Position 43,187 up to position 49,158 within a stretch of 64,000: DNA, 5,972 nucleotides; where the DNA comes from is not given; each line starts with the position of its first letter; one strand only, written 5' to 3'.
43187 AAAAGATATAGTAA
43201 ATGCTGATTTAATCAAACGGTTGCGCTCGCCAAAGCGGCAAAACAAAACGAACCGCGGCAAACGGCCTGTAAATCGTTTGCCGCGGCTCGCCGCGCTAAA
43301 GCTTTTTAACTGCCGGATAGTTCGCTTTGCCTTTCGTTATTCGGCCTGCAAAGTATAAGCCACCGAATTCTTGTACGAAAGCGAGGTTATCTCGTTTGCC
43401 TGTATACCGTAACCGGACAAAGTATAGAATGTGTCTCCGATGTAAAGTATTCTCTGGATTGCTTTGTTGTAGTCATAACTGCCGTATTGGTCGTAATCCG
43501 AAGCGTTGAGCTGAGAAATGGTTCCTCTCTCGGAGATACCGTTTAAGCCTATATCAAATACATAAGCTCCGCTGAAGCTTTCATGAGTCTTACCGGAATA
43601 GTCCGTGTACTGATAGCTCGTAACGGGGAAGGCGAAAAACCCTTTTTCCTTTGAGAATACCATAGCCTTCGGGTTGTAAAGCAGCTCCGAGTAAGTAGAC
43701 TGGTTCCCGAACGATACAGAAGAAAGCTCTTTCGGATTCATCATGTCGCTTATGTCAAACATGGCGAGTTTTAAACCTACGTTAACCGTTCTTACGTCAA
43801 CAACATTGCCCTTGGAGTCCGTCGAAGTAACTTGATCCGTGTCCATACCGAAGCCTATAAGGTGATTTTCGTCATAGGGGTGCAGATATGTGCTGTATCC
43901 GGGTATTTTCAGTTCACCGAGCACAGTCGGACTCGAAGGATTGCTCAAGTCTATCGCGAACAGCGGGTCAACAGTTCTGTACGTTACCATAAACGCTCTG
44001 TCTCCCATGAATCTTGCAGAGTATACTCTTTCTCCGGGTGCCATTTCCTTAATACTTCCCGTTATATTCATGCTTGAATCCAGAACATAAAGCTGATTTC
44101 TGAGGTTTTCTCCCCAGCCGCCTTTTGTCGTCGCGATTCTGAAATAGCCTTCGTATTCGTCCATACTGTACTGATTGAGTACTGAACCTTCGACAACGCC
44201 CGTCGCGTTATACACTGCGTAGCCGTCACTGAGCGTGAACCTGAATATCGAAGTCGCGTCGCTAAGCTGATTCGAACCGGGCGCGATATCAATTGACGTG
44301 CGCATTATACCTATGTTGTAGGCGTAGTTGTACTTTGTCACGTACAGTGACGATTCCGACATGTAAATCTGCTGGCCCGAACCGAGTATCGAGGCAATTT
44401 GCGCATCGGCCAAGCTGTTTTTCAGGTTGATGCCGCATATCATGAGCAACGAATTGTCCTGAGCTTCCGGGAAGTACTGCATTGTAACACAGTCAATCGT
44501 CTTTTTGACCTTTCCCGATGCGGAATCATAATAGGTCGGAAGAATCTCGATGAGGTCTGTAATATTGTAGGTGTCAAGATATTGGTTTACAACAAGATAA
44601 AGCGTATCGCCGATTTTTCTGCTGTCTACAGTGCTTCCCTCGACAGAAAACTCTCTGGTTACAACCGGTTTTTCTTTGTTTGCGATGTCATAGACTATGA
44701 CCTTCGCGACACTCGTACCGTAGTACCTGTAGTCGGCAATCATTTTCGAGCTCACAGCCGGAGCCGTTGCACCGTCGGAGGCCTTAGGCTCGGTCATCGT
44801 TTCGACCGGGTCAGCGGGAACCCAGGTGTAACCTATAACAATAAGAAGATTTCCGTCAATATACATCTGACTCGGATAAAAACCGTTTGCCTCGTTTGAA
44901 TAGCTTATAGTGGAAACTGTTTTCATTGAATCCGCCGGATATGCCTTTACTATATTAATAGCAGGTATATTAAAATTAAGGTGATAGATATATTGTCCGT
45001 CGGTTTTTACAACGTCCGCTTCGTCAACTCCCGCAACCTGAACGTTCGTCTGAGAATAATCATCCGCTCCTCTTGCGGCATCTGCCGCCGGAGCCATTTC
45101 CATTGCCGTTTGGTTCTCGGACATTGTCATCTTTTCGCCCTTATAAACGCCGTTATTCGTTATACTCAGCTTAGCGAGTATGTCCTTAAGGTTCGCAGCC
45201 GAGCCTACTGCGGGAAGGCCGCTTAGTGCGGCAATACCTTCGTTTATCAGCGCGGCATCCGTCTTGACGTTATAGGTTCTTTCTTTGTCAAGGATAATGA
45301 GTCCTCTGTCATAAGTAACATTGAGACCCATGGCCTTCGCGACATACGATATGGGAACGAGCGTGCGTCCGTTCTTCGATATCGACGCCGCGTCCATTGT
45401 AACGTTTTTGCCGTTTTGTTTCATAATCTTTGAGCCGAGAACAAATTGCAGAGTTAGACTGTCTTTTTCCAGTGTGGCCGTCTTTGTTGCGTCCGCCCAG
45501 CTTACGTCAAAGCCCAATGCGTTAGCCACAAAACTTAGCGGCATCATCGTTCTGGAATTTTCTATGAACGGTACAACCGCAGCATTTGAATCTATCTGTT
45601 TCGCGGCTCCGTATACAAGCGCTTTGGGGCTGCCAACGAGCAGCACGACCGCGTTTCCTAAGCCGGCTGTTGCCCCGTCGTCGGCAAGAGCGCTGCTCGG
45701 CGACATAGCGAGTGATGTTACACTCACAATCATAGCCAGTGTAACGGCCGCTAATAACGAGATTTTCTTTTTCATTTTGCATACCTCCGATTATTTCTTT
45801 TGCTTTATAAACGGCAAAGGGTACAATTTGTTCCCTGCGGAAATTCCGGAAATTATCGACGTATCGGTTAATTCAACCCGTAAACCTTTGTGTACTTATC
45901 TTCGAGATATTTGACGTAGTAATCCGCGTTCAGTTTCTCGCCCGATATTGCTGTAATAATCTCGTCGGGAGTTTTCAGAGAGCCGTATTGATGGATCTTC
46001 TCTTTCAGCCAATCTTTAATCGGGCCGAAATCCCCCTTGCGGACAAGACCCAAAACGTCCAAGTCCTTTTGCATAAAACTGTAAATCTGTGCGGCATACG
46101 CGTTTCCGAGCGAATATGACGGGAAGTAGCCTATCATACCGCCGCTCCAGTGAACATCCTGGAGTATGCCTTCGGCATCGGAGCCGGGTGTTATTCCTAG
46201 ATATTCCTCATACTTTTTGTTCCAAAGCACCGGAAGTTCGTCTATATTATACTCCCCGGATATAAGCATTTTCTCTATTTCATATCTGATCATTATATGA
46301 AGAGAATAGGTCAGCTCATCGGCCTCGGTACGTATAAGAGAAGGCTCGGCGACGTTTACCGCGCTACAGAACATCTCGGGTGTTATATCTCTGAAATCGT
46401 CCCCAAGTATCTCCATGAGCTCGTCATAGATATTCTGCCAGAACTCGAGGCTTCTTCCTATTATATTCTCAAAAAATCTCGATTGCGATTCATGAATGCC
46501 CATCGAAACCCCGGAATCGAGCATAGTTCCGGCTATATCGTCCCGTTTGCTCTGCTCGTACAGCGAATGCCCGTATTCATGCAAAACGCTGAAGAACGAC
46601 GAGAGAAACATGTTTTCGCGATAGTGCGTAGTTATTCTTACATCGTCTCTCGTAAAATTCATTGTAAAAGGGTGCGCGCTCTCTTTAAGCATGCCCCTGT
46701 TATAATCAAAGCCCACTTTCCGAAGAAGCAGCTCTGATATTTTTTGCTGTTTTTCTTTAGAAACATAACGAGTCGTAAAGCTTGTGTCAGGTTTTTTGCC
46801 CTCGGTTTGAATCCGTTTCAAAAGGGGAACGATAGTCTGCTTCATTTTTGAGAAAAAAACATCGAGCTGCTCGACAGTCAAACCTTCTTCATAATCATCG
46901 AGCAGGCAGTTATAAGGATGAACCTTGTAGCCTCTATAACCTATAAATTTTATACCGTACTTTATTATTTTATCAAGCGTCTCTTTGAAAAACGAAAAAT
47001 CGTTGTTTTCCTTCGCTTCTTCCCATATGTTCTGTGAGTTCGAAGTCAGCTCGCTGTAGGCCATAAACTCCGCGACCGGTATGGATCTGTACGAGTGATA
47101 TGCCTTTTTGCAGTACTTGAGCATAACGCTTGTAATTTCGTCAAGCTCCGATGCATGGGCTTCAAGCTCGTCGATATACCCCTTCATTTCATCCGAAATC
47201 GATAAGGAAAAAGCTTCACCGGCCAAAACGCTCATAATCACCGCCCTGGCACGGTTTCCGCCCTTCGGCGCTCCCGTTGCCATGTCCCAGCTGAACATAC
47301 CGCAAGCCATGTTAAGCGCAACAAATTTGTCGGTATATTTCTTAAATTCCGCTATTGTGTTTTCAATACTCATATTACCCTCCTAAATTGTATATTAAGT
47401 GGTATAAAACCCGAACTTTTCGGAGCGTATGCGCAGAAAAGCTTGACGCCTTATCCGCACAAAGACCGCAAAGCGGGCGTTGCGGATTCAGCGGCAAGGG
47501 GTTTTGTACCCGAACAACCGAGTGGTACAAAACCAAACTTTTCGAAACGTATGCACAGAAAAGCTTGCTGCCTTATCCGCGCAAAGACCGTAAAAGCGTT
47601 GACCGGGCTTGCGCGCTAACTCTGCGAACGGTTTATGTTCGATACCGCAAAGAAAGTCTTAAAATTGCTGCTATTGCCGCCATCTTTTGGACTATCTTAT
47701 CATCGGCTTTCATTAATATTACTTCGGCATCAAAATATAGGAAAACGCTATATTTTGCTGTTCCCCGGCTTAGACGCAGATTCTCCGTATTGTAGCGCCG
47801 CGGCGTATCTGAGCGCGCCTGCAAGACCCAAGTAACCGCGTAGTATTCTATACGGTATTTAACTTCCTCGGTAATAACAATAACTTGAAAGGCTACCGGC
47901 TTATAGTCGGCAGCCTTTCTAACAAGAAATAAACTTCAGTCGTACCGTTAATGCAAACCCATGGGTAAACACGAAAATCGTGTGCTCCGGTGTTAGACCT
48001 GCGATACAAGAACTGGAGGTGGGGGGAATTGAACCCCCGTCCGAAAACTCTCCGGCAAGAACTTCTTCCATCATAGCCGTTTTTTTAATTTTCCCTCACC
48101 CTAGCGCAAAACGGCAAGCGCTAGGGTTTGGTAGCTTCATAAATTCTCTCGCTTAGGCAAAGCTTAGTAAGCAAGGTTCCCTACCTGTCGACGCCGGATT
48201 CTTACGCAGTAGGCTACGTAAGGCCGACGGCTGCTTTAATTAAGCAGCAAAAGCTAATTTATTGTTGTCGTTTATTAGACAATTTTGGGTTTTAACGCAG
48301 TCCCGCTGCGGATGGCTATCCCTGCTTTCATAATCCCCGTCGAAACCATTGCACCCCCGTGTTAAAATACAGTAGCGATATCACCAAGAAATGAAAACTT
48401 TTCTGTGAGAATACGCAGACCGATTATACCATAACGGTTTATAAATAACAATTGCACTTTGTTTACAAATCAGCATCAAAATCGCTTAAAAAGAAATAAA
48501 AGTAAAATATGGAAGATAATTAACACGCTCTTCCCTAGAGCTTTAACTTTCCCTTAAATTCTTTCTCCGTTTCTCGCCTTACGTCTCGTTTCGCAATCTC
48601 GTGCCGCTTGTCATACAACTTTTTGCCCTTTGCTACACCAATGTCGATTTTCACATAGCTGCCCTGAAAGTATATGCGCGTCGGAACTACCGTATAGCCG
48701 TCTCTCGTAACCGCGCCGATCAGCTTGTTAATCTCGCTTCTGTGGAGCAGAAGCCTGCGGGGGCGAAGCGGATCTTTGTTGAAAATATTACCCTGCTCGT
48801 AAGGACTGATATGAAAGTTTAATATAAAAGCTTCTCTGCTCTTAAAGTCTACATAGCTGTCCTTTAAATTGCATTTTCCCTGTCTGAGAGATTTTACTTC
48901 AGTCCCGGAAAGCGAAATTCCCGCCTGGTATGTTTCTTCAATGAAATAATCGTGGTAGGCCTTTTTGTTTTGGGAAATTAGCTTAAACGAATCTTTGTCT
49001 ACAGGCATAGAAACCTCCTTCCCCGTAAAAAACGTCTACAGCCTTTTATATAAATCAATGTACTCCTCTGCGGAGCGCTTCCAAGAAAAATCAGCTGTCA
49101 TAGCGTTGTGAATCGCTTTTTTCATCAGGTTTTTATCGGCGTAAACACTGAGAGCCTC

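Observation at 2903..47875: A family of modular MITE/BIME-like elements with ATTAC...GTAAT ends occupies most large intergenic gaps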

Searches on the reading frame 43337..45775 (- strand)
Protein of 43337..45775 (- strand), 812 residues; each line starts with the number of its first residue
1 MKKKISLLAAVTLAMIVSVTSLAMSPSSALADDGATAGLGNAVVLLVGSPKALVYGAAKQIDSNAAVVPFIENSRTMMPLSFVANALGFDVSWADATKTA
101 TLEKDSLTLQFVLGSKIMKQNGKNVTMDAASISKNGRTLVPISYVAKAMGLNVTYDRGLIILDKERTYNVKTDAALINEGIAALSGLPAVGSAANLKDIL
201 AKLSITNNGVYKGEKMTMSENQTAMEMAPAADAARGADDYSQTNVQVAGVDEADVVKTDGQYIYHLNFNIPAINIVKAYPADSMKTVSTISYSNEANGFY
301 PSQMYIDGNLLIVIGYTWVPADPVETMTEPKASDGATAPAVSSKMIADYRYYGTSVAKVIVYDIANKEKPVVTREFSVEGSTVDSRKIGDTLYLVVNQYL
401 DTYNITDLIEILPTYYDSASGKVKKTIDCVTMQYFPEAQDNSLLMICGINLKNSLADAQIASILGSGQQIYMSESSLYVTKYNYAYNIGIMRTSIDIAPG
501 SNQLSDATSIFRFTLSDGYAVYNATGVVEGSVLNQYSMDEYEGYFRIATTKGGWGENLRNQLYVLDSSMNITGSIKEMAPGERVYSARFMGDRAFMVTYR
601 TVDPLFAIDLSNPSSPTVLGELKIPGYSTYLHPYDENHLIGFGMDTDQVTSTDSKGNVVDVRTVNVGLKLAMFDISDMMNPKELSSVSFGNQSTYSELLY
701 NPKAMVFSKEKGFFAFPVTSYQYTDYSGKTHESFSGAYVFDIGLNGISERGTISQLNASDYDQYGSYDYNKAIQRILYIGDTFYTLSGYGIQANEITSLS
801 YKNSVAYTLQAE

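Call 66: search_protein_families(library=pfam, max_evalue=1e-8, proteins=[window:43337-45775:-])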
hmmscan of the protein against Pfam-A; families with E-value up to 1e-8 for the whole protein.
window:43337-45775:- (812 aa): 2 families
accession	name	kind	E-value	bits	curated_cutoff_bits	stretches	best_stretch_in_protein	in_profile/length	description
PF09826.15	Beta_propel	-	1.5e-157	525.9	22.4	1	240-798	1-494/495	Beta propeller domain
PF07833.16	Cu_amine_oxidN1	-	6.6e-28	97.2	24.2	1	64-157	8-101/108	Copper amine oxidase N-terminal domain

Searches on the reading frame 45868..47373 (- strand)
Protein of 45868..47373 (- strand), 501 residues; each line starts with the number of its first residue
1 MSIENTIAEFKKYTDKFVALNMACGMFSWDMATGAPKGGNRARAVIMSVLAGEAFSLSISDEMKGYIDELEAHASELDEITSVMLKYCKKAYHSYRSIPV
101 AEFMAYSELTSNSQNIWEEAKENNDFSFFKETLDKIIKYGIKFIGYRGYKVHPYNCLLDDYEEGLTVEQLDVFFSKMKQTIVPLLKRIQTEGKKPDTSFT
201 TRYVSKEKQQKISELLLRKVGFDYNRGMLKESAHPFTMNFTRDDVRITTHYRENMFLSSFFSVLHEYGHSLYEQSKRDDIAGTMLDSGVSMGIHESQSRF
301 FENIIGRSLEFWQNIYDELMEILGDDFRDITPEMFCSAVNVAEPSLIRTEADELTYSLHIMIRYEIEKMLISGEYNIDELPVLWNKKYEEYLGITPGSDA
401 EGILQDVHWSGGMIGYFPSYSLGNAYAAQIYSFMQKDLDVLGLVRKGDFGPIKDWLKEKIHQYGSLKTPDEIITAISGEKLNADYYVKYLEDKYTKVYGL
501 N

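Call 66: search_protein_families(library=pfam, max_evalue=1e-8, proteins=[window:45868-47373:-])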
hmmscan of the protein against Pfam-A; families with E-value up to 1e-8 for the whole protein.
window:45868-47373:- (501 aa): 1 family
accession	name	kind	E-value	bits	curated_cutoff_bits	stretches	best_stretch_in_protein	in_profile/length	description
PF02074.21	Peptidase_M32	-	3.3e-174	580.6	25.1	1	10-494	2-489/489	Carboxypeptidase Taq (M32) metallopeptidase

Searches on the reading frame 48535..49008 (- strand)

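Call 66: search_protein_families(library=pfam, max_evalue=1e-8, proteins=[window:48535-49008:-])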
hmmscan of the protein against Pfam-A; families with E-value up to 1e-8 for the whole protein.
window:48535-49008:- (157 aa): 1 family
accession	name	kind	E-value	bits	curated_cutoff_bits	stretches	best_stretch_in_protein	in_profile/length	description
PF01668.23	SmpB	-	1.8e-62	209.9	27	1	11-152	1-142/143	SmpB protein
